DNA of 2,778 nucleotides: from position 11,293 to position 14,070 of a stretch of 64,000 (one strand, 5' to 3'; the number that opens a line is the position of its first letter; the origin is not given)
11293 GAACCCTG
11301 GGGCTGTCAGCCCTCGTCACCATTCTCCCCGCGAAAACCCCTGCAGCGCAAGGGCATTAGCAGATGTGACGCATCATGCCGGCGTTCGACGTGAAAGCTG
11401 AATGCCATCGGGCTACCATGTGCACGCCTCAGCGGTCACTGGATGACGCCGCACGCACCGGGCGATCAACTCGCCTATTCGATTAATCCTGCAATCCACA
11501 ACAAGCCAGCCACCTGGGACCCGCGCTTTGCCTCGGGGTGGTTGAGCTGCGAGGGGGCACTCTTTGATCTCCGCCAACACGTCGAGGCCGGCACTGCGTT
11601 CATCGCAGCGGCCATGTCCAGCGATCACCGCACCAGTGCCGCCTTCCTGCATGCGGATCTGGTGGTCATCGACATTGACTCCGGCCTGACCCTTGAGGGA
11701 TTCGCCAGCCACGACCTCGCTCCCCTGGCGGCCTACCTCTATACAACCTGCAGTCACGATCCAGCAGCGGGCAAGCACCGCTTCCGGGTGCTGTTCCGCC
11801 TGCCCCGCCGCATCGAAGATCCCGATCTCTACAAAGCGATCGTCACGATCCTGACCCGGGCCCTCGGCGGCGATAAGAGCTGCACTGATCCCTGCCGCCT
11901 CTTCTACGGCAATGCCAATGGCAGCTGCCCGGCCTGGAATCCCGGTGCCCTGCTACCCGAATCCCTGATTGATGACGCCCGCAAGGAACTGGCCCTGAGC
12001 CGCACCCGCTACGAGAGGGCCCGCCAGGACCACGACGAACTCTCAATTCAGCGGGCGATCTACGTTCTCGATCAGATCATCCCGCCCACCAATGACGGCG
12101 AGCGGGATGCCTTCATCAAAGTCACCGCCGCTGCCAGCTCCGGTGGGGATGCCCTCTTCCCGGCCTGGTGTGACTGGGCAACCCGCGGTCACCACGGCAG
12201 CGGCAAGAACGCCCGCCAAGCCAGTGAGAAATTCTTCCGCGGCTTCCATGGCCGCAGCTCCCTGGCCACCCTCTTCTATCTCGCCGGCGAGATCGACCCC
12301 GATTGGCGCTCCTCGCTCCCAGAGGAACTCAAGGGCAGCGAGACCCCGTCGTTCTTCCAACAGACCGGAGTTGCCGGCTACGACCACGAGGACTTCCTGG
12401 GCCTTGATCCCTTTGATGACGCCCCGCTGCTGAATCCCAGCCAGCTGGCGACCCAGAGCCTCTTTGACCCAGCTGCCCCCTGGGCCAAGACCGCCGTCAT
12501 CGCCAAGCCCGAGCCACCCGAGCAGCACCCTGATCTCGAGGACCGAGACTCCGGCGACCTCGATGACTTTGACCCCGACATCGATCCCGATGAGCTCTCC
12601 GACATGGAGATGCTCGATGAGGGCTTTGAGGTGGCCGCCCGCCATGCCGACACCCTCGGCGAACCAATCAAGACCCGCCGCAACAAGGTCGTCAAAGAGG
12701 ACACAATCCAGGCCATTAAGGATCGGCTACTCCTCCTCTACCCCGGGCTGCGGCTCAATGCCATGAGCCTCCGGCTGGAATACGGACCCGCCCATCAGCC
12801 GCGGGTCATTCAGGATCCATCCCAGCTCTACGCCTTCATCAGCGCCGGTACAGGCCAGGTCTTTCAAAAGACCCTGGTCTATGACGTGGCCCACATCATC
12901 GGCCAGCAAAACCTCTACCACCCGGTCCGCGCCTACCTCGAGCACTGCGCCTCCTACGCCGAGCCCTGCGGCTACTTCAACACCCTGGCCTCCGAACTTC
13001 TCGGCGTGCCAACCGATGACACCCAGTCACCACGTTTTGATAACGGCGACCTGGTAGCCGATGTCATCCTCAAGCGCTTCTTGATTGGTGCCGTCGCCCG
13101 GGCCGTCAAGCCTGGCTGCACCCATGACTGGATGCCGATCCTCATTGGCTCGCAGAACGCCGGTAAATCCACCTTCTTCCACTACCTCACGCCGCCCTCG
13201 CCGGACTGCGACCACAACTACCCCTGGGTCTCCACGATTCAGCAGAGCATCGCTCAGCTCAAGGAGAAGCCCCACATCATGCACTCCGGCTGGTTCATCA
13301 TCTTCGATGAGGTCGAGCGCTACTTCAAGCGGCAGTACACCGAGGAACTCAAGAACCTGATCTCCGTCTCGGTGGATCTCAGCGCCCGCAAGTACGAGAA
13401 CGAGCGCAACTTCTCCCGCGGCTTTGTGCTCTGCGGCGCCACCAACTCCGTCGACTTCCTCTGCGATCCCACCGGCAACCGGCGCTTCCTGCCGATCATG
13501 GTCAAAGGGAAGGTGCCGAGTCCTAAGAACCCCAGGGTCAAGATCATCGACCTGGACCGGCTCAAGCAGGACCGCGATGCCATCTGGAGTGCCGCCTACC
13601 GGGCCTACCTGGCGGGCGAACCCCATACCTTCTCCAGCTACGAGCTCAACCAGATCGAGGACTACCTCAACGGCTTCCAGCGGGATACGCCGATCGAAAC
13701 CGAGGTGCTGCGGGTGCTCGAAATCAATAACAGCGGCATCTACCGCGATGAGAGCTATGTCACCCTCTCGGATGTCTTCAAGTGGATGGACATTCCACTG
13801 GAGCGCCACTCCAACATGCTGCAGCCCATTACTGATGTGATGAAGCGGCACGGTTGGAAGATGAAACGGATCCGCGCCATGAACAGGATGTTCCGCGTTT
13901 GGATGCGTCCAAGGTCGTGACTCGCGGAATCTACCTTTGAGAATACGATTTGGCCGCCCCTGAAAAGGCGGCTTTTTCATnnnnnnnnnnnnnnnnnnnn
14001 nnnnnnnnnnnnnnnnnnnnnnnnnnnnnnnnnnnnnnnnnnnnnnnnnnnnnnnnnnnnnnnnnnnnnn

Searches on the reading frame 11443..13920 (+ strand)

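Call 86: search_protein_families(library=pfam, proteins=[window:11443-13920:+], max_evalue=0.001)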
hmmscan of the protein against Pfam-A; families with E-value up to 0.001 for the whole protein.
window:11443-13920:+ (825 aa): 2 families
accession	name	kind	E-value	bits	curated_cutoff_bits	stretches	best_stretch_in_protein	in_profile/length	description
PF05272.17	VapE-like_dom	-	3e-39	135.2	25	1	539-737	28-207/217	Virulence-associated protein E-like domain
PF19263.5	DUF5906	-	1.5e-06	29.3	27.6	1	567-681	1-114/114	Family of unknown function (DUF5906)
